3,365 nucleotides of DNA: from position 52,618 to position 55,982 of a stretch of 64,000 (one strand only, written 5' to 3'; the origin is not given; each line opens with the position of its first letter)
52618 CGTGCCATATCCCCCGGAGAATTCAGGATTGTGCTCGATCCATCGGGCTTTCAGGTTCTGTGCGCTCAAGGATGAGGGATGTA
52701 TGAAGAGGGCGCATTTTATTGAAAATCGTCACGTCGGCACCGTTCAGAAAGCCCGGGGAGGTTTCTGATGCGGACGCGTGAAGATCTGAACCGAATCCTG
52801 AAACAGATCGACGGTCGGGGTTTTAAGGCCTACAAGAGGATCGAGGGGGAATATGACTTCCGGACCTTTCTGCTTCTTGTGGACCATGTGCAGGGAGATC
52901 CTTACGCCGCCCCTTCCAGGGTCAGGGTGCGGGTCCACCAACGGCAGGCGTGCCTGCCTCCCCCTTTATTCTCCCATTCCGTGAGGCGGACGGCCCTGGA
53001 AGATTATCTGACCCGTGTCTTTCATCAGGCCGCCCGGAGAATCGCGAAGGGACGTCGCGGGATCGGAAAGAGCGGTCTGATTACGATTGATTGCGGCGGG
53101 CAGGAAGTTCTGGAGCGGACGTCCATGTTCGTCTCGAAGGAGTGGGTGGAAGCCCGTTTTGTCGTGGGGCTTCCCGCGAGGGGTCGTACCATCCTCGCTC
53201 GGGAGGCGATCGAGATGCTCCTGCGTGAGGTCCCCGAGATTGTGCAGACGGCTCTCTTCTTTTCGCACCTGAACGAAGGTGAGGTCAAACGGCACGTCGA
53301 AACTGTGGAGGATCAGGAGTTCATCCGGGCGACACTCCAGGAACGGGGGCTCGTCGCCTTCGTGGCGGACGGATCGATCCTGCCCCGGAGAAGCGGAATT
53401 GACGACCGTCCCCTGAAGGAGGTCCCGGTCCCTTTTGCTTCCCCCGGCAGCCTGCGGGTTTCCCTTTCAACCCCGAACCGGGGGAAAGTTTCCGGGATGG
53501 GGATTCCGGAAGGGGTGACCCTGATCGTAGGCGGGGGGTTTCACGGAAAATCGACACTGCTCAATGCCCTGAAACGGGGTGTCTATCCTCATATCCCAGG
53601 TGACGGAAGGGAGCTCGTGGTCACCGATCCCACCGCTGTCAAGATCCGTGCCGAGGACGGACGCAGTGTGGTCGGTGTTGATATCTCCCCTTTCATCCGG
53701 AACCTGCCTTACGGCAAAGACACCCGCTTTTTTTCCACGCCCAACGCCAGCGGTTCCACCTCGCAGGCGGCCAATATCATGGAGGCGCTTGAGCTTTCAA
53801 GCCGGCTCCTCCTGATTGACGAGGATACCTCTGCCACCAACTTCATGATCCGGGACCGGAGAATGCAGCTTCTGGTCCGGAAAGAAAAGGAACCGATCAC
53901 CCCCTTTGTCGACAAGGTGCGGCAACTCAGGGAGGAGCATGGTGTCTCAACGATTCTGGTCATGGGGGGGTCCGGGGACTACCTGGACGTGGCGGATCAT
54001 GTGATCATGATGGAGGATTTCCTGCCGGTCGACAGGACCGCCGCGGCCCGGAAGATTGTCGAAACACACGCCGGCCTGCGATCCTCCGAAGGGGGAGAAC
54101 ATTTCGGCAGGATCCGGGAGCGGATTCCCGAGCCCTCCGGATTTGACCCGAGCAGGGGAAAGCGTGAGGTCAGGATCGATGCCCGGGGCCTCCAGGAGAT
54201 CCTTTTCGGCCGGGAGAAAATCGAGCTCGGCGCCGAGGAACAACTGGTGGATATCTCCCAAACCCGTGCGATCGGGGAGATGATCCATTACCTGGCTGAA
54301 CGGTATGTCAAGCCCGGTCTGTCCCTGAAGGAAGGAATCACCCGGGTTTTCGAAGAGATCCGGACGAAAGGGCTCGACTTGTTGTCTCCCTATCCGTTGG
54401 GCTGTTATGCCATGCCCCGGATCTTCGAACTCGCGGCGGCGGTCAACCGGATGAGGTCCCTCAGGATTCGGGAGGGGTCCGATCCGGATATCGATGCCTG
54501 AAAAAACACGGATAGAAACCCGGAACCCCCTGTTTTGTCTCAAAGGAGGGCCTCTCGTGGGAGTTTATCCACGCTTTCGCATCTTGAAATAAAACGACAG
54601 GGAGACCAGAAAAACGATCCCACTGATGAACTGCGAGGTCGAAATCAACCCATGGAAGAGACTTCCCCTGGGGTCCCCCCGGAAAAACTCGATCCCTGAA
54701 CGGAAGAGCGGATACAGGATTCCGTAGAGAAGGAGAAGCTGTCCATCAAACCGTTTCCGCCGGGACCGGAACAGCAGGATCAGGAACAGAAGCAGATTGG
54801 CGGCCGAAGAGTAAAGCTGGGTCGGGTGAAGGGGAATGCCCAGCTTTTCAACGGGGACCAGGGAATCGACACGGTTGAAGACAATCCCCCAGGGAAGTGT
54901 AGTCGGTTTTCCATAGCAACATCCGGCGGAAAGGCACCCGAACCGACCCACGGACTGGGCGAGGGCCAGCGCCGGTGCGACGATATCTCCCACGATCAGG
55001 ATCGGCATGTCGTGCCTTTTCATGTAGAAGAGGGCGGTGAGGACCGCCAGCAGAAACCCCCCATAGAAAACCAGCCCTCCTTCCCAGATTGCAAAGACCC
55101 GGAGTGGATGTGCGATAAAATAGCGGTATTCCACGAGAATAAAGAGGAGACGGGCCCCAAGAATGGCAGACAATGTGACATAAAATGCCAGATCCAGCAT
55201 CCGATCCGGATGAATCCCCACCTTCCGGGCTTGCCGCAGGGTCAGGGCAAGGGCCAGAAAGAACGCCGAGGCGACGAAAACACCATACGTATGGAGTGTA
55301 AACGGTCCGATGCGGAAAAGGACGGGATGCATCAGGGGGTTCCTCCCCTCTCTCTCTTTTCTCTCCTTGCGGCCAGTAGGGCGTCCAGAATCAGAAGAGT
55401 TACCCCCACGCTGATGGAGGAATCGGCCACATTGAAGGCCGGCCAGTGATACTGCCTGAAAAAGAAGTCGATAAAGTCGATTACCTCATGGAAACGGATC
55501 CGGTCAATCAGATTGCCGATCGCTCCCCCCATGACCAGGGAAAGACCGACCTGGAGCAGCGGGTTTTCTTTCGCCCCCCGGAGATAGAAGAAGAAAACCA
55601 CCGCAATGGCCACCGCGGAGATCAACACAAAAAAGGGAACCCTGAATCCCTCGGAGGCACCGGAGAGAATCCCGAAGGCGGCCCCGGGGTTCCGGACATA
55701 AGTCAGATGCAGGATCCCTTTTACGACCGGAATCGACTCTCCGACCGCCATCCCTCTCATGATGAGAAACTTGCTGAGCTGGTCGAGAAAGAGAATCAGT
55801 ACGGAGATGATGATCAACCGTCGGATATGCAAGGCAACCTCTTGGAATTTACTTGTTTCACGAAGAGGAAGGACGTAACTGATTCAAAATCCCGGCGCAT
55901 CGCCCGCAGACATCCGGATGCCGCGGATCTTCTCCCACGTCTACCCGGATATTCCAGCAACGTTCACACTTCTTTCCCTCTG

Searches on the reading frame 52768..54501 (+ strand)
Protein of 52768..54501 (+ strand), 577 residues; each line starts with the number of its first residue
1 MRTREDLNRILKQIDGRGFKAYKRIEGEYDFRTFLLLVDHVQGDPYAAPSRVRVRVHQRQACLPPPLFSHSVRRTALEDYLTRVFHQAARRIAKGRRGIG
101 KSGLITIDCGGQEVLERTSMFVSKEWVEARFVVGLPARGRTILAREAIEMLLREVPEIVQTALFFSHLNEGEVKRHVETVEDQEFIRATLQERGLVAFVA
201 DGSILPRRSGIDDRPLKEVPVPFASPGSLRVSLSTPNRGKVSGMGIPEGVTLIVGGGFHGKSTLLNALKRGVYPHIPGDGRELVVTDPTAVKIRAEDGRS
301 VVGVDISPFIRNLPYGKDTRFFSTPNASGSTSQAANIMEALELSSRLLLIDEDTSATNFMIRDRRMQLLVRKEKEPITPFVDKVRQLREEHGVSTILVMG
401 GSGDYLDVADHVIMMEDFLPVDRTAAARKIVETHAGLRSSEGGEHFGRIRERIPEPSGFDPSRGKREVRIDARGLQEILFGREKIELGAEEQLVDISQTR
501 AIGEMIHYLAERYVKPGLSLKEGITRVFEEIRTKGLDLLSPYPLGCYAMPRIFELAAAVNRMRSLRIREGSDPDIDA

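Call 5: search_protein_families(library=pfam, proteins=[window:52768-54501:+], max_evalue=0.01)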
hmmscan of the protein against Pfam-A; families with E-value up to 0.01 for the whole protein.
window:52768-54501:+ (577 aa): 3 families
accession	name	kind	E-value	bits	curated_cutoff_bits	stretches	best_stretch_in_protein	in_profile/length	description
PF09818.15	ABC_ATPase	-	5.9e-130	432.8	23.2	1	170-452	2-283/283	P-loop domain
PF20446.3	ABC_N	-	1.8e-54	184.4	26.5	1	5-164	2-160/162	ATPase of the ABC class N-terminal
PF21117.3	MRB1590_C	-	5e-30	104.6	27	1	469-568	1-102/102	MRB1590 C-terminal domain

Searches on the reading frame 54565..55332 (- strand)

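Call 5: search_protein_families(library=pfam, proteins=[window:54565-55332:-], max_evalue=0.01)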
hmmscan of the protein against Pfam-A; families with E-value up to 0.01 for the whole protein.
window:54565-55332:- (255 aa): 1 family
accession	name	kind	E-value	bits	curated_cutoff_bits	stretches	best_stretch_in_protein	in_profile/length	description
PF01790.23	LGT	-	3.7e-68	229.9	24.9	1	3-248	1-238/240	Prolipoprotein diacylglyceryl transferase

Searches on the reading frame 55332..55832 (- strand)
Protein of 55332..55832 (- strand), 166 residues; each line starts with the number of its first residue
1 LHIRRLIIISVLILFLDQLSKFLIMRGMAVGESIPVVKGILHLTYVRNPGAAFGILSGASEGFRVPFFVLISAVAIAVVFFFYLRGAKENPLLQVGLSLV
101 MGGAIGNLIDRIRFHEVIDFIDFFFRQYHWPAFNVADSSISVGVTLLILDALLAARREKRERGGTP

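Call 87: search_protein_families(library=pfam, proteins=[window:55332-55832:-], max_evalue=0.01)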
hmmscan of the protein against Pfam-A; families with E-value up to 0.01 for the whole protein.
window:55332-55832:- (166 aa): 1 family
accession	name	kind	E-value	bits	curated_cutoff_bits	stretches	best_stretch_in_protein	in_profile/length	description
PF01252.23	Peptidase_A8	-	1.8e-43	148.6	25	1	9-152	1-141/142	Signal peptidase (SPase) II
